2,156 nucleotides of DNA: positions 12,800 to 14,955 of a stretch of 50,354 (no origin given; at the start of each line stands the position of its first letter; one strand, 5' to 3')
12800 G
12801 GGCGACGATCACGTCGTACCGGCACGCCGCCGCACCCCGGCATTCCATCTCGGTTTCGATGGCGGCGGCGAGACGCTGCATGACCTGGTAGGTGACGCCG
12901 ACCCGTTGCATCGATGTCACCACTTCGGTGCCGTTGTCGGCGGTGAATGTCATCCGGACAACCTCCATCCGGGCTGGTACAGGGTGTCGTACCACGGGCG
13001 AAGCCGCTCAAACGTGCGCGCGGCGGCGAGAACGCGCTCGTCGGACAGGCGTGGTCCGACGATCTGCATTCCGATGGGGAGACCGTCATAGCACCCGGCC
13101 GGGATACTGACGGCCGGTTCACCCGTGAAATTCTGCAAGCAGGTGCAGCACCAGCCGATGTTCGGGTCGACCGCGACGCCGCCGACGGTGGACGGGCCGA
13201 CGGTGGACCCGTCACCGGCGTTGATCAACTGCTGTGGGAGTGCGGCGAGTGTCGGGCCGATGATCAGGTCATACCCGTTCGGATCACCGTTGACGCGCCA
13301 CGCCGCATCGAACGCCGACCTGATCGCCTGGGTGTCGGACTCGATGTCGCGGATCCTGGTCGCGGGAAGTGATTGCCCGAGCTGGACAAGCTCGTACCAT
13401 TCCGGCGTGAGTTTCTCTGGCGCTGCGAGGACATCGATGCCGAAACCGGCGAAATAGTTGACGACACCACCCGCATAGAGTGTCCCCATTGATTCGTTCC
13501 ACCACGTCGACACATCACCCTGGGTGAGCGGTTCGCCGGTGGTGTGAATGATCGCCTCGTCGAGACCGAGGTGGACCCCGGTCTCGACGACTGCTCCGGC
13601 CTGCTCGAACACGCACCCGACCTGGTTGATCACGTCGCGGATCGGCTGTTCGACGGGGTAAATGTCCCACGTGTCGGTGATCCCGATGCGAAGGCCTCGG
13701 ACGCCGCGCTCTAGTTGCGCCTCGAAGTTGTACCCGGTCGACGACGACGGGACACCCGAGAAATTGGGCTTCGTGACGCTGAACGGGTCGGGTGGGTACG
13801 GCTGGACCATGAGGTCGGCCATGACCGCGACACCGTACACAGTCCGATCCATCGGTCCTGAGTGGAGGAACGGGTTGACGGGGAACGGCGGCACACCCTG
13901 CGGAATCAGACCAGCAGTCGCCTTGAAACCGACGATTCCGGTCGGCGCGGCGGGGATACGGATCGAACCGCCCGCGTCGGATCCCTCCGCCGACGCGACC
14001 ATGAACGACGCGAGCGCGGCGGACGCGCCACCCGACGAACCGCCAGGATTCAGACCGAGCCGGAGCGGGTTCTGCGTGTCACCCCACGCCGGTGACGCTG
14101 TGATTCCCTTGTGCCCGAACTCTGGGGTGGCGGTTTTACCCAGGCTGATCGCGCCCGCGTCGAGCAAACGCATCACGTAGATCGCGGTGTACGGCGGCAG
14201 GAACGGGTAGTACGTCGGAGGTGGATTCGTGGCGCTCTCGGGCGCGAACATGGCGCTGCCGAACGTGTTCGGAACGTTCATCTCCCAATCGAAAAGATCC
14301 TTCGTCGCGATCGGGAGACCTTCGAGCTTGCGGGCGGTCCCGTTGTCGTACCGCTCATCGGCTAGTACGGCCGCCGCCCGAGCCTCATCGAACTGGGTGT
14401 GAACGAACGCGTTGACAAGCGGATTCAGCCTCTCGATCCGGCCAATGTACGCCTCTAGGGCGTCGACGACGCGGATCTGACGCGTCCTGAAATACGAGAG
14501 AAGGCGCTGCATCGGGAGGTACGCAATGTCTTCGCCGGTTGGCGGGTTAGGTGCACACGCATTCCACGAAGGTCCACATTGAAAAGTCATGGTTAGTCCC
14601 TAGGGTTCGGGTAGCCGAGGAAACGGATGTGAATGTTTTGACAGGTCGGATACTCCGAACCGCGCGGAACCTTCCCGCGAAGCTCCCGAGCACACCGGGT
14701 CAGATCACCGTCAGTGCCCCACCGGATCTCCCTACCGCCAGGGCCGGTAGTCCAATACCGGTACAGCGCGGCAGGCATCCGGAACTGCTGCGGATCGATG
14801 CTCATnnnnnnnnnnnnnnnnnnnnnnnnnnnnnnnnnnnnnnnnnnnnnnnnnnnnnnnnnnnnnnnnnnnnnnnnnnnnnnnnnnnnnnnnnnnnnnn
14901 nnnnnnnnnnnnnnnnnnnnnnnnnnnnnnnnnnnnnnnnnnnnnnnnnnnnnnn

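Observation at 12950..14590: Intact amidase-signature (GatA-like) enzyme translationally coupled inside the head-tail connector gene block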

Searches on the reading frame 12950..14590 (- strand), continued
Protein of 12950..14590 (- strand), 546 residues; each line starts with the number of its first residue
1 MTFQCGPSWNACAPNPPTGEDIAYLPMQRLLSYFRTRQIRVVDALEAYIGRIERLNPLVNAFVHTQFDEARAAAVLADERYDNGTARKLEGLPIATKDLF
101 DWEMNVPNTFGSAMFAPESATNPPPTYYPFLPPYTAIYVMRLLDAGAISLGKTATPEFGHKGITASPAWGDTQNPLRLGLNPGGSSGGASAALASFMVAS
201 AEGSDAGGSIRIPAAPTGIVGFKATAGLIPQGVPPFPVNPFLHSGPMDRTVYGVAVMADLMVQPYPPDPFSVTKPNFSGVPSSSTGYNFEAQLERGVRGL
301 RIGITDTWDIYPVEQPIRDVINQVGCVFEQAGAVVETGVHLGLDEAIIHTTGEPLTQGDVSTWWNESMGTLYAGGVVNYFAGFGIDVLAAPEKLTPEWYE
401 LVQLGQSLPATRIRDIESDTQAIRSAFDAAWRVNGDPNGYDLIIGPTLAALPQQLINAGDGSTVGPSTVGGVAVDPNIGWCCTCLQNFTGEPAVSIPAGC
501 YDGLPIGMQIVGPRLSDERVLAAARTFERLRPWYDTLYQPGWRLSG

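Call 56: find_related_loci(query=A2, collection=viral_contigs, flank=10000)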
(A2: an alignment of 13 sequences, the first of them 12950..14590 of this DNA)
Query A2 (546 aa) in viral_contigs; peptide patterns used: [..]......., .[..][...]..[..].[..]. (x = any residue, [..] = any of these).
23 stretches matched a pattern; 1 encode a relative of the query (tblastn E <= 1e-3); 1 distinct loci.
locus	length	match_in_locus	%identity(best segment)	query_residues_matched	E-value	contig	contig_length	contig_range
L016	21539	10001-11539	61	4-537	0e+0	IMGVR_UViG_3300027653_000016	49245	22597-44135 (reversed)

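Call 57: find_related_loci(query=A2, collection=genome_contigs, flank=10000)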
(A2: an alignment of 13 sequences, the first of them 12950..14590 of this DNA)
Query A2 (546 aa) in genome_contigs; peptide patterns used: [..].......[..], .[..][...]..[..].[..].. (x = any residue, [..] = any of these).
531 stretches matched a pattern; 479 encode a relative of the query (tblastn E <= 1e-3); the best 80 are kept; 80 distinct loci.
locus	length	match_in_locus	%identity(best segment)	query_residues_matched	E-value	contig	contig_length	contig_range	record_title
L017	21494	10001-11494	49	15-534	1e-142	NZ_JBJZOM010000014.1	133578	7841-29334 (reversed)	Streptomyces sp. TR02-1 14, whole genome shotgun sequence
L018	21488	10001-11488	50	17-535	9e-140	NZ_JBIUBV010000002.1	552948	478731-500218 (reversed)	Streptomyces sp. NPDC052040 NPDC052040_26_H12.ctg-0002, whole genome shotgun sequence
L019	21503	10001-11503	42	15-537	5e-109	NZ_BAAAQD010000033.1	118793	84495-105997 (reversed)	Dactylosporangium maewongense strain JCM 15933 sequence033, whole genome shotgun sequence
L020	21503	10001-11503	42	17-535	4e-104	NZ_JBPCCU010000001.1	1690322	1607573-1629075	Actinomadura scrupuli strain KCTC 19488 contig1, whole genome shotgun sequence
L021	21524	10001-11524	40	8-534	3e-99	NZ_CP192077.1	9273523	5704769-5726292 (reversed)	Spirillospora sp. CA-142024 chromosome, complete genome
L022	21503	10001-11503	40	17-535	8e-99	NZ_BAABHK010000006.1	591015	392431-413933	Actinoallomurus vinaceus strain JCM 17939 sequence06, whole genome shotgun sequence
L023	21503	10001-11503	42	15-537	1e-108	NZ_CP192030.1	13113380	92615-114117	Dactylosporangium sp. CA-233914 chromosome, complete genome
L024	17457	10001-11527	40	17-544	1e-97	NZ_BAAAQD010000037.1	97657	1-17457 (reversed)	Dactylosporangium maewongense strain JCM 15933 sequence037, whole genome shotgun sequence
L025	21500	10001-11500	41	17-537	2e-97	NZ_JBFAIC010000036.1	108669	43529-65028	Dactylosporangium sp. NPDC050688 NPDC050688_295_D8.ctg-0036, whole genome shotgun sequence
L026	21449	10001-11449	41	18-533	4e-96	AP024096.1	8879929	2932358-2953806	Ktedonobacteria bacterium brp13 DNA, complete genome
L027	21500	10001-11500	41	17-537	2e-95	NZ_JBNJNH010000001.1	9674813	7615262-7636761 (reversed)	Dactylosporangium sp. CA-139066 MDNA_WGS_301_1, whole genome shotgun sequence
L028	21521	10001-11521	41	17-534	3e-95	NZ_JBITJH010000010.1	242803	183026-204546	Micromonospora sp. NPDC050187 NPDC050187_379_H11.ctg-0010, whole genome shotgun sequence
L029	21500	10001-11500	41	17-537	7e-99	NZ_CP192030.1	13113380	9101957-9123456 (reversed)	Dactylosporangium sp. CA-233914 chromosome, complete genome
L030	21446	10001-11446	42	20-536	3e-93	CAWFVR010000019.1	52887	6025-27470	MAG: uncultured Rubrobacteraceae bacterium isolate MFD05088.bin.2.1 genome assembly, contig: contig_68051, whole genome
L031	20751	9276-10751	41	7-534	2e-91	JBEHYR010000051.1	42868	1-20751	MAG: Verrucomicrobiota bacterium isolate ESF1.bin.58 NODE_943_length_42868_cov_41.502210, whole genome shotgun sequence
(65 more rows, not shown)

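Call 59: predict_structure(alignment_id=A1)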
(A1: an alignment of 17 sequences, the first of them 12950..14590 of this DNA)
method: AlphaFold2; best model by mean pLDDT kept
length: 546 residues; sequences in the alignment: 17
mean_pLDDT: 85.4   pTM: 0.89
mean pLDDT of the five models: 85.4, 84.6, 83.9, 83.6, 81.7
residues with pLDDT >= 90: 296; 70-90: 177; 50-70: 35; < 50: 38
segments of 3 or more residues with pLDDT < 50: 1-13, 235-240, 276-285, 539-546
pLDDT, mean of each block of 10 residues (from residue 1): 31 69 92 96 98 94 96 98 97 93 91 89 84 90 97 87 75 88 82 94 65 77 87 50 82 94 81 55 63 94 97 96 96 97 96 95 88 82 87 87 91 90 94 92 95 81 77 89 87 92 90 93 95 65 40
secondary structure, 60 per line:
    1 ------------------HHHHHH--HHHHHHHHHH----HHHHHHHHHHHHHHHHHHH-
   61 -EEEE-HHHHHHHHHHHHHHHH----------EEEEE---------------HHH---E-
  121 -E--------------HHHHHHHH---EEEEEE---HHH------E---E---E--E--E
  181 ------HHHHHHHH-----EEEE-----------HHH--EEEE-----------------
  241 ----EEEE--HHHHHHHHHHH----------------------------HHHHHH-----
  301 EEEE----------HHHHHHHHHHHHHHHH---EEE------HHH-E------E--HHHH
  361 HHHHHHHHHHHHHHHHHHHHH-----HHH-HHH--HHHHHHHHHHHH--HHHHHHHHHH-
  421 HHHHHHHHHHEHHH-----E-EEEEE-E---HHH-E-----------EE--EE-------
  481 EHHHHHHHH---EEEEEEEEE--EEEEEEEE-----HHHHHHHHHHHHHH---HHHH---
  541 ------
elements in order: H19-24 H27-36 H41-59 E62-65 H67-82 E93-97 H137-144 E148-153 H187-194 E200-203 E220-223 E245-248 H251-261 H290-295 E301-304 H315-330 E334-336 H357-381 H396-407 H410-419 H421-430 E442-446 H482-489 E493-501 E504-511 H517-530 H534-537
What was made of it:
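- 12950..14590 (-): Gene for a 546-aa amidase-signature (AS, PF01425) amidohydrolase of the aryl-acylamidase-like subfamily. AF2 model pLDDT 85, pTM 0.89 (call 59).
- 14513..14590 (-): Clade-specific N-terminal extension, residues 1-26 (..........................) with a CxPxWxxC motif. It is not a signal peptide. Low model confidence for residues 1-13 (call 59).
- Confident AS-fold model (call 59).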

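Call 62: fold_search(model_id=the predicted structure, library=pdb)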
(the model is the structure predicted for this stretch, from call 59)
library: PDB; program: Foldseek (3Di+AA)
matches with E <= 10: 446; with E <= 0.001: 109
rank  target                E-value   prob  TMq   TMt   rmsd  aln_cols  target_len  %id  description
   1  4yj6                  8.6e-44  1.00  0.82  0.91   3.0       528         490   31  The Crystal Structure of a Bacterial Aryl Acylamidase Belonging to the Amidase signature (AS) enzymes family (released 2015-11-04)
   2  4yji                  9.1e-44  1.00  0.82  0.91   3.0       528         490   32  The Crystal Structure of a Bacterial Aryl Acylamidase Belonging to the Amidase signature (AS) enzymes family (released 2015-11-04)
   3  9a62_A                1.7e-31  1.00  0.76  0.85   3.6       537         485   25  Integrative model of GATA-GATC by crosslinking MS and deep learning (released 2024-09-18)
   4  4wj3_A                2.1e-31  1.00  0.75  0.85   3.8       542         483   26  Crystal structure of the asparagine transamidosome from Pseudomonas aeruginosa (released 2014-12-31)
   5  2df4_A                2.2e-30  1.00  0.76  0.85   3.5       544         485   22  Structure of tRNA-Dependent Amidotransferase GatCAB complexed with Mn2+ (released 2006-07-18)
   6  6c62_A                2.8e-30  1.00  0.73  0.86   3.9       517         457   25  An unexpected vestigial protein complex reveals the evolutionary origins of an s-triazine catabolic enzyme. (released 2018-03-21)
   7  3a2q                  1.8e-29  1.00  0.73  0.82   4.8       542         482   23  Structure of 6-aminohexanoate cyclic dimer hydrolase complexed with substrate (released 2009-11-03)
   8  6c6g_A                1.9e-29  1.00  0.73  0.86   3.9       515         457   25  An unexpected vestigial protein complex reveals the evolutionary origins of an s-triazine catabolic enzyme. Inhibitor  (released 2018-03-21)
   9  3a2p                  6.1e-29  1.00  0.73  0.81   4.7       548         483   23  Structure of 6-aminohexanoate cyclic dimer hydrolase (released 2009-11-03)
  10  3h0l_A                1.8e-28  1.00  0.77  0.87   3.3       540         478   22  Structure of trna-dependent amidotransferase gatcab from aquifex aeolicus (released 2009-07-21)
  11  1m22_A                7.8e-28  1.00  0.72  0.80   4.1       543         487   24  X-ray structure of native peptide amidase from Stenotrophomonas maltophilia at 1.4 A (released 2002-10-16)
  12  5ac3                  8.7e-28  1.00  0.72  0.80   4.0       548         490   23  Crystal structure of PAM12A (released 2016-07-20)
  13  3kfu_E                1.0e-27  1.00  0.70  0.82   4.1       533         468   25  Crystal structure of the transamidosome (released 2010-08-25)
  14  3kfu_H                1.5e-27  1.00  0.70  0.81   4.2       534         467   24  Crystal structure of the transamidosome (released 2010-08-25)
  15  1m21_A                3.0e-27  1.00  0.71  0.79   4.3       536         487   24  Crystal structure analysis of the peptide amidase PAM in complex with the competitive inhibitor chymostatin (released 2002-10-16)
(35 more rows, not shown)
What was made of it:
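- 12950..14590 (-): Foldseek 4YJ6 TM 0.82/0.91 (call 62).
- On Amidase signature (AS) family, PF01425: All the top Foldseek hits listed (50 shown of 109 with E<=0.001) are AS enzymes (calls 59, 62).
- It belongs to the same superfamily as GatA, with fold TM about 0.75 to GatA (call 62).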

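Call 65: find_related_loci(query=window:12950-14590:-, collection=metagenome_contigs, flank=10000)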
Query window:12950-14590:- (546 aa) in metagenome_contigs; peptide patterns used: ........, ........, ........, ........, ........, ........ (x = any residue, [..] = any of these).
67 stretches matched a pattern, but none encodes a relative of the query by tblastn (E <= 1e-3).

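Call 67: find_related_loci(query=A3, collection=metagenome_contigs, flank=10000)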
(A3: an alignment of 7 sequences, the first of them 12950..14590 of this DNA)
Query A3 (546 aa) in metagenome_contigs; peptide patterns used: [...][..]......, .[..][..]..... (x = any residue, [..] = any of these).
107 stretches matched a pattern; 41 encode a relative of the query (tblastn E <= 1e-3); 41 distinct loci.
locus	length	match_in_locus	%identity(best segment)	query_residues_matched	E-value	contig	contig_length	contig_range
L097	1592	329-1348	61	1-360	9e-134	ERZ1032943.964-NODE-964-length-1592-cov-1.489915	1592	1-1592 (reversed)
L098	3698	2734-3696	61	4-345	4e-122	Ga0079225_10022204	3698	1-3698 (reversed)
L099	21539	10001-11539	61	4-537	0e+0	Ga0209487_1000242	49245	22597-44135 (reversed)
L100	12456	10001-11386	33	20-535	2e-51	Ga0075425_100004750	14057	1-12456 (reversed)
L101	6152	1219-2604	33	20-535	1e-51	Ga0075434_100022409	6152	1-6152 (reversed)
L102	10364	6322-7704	33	19-533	4e-47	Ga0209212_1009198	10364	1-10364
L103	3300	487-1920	33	6-533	7e-46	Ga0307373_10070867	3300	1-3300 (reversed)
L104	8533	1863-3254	33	21-533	2e-45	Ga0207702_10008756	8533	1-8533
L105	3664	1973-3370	33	21-535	7e-43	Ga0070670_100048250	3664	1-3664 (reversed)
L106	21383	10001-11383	31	20-534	2e-42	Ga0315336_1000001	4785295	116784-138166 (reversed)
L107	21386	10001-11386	28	20-530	2e-41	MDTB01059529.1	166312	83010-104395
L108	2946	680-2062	28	20-530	1e-39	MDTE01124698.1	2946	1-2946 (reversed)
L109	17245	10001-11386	31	20-530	1e-38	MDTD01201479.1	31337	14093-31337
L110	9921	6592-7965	26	29-535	9e-38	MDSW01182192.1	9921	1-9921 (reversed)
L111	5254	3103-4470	28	27-530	7e-38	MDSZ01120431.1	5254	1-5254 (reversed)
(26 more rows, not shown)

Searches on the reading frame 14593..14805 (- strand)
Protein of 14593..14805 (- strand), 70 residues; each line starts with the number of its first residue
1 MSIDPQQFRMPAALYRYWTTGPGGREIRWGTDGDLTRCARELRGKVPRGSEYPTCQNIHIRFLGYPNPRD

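Call 3: search_protein_families(library=pfam, proteins=[window:14593-14805:-], max_evalue=0.01)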
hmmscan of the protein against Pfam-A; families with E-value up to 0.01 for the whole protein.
window:14593-14805:- (70 aa): 0 families

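Call 4: search_protein_families(library=phrogs, proteins=[window:14593-14805:-], max_evalue=0.01)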
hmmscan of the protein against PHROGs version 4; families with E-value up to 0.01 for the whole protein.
window:14593-14805:- (70 aa): 2 families
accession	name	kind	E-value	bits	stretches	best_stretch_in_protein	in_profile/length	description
phrog_6439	-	unknown function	4e-12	47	1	5-65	9-70/82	-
phrog_21406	-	unknown function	2.1e-06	26.5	1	8-49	1210-1251/1668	-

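Call 53: search_dna_similar(query=window:14593-14805:-, collection=phages, mode=protein, max_rows=25, max_evalue=0.001)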
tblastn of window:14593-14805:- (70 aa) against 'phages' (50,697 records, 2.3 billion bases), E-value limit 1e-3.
Records with a match: 152; places in all: 152; records where one place covers at least 80% of the query: 75.
Best place of each record, by identity: 60-80% 6; <60% 146.
By first word of the organism name: Gordonia 75; Microbacterium 38; Mycobacterium 24; Streptomyces 4; Arthrobacter 4; Rhodococcus 4; Brevibacterium 2; Saccharomonospora 1.
By host as written in the record: Gordonia terrae 3612 56; Microbacterium foliorum NRRL B-24224 25; Mycobacterium smegmatis mc2 155 16; Microbacterium foliorum NRRL B-24224 SEA 9; Gordonia terrae CAG3 8; Mycobacterium smegmatis mc#155 5; Gordonia rubripertincta NRRL B-16540 4; Streptomyces avermitilis ATCC 31267 2; and 18 more.
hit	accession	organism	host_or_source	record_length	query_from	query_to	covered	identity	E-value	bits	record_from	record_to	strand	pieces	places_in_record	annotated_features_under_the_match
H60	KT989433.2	Streptomyces phage phiSAJS1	Streptomyces avermitilis ATCC 31267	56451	1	64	91%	42.4%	2e-7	51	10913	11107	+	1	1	hypothetical protein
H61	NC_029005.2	Streptomyces phage phiSAJS1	Streptomyces avermitilis ATCC 31267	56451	1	64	91%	42.4%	2e-7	51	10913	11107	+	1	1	portal protein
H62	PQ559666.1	Arthrobacter phage Talia1610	Arthrobacter globiformis B-2979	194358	5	67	90%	42.9%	1e-8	54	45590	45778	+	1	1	79: hypothetical protein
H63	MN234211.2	Arthrobacter phage Mimi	Arthrobacter globiformis NRRL B-2979 SEA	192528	5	67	90%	42.9%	1e-8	54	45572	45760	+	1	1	79: hypothetical protein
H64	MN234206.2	Arthrobacter phage Racecar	Arthrobacter globiformis NRRL B-2979 SEA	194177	5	67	90%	42.9%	1e-8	54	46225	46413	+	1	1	80: hypothetical protein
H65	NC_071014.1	Brevibacterium phage Cantare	Brevibacterium fuscum NRRL B-14687 SEA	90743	4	66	90%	42.9%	2e-7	51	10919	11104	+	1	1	12: hypothetical protein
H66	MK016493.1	Brevibacterium phage Cantare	Brevibacterium fuscum NRRL B-14687 SEA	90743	4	66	90%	42.9%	2e-7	51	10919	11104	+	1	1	12: hypothetical protein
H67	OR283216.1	Rhodococcus phage MacGully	Rhodococcus equi NRRL B-16538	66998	13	65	76%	50.9%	4e-9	56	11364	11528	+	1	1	26: hypothetical protein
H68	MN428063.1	Gordonia phage NadineRae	Gordonia terrae CAG3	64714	12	69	83%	45.2%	3e-4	42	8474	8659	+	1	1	20: hypothetical protein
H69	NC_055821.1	Gordonia phage NadineRae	Gordonia terrae CAG3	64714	12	69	83%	45.2%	3e-4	42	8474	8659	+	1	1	20: hypothetical protein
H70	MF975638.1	Streptomyces phage Abt2graduatex2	Streptomyces griseus ATCC 10137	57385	7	64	83%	44.8%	1e-7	52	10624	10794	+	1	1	capsid maturation protease and MuF-like fusion protein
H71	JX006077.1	Saccharomonospora phage PIS 136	Saccharomonospora sp.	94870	9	59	73%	50.0%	3e-9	56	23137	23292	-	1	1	hypothetical protein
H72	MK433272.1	Gordonia phage IDyn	Gordonia terrae 3612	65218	12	69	83%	43.5%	4e-4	42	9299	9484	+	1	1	21: hypothetical protein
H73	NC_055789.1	Gordonia phage IDyn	Gordonia terrae 3612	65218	12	69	83%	43.5%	4e-4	42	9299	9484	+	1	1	21: hypothetical protein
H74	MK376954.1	Gordonia phage WhoseManz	Gordonia terrae 3612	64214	12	69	83%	43.5%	5e-4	41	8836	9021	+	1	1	22: hypothetical protein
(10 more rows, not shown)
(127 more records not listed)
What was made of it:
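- The adjacent 70-aa domain occurs in MuF/protease fusion proteins of other actinophages (call 53).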
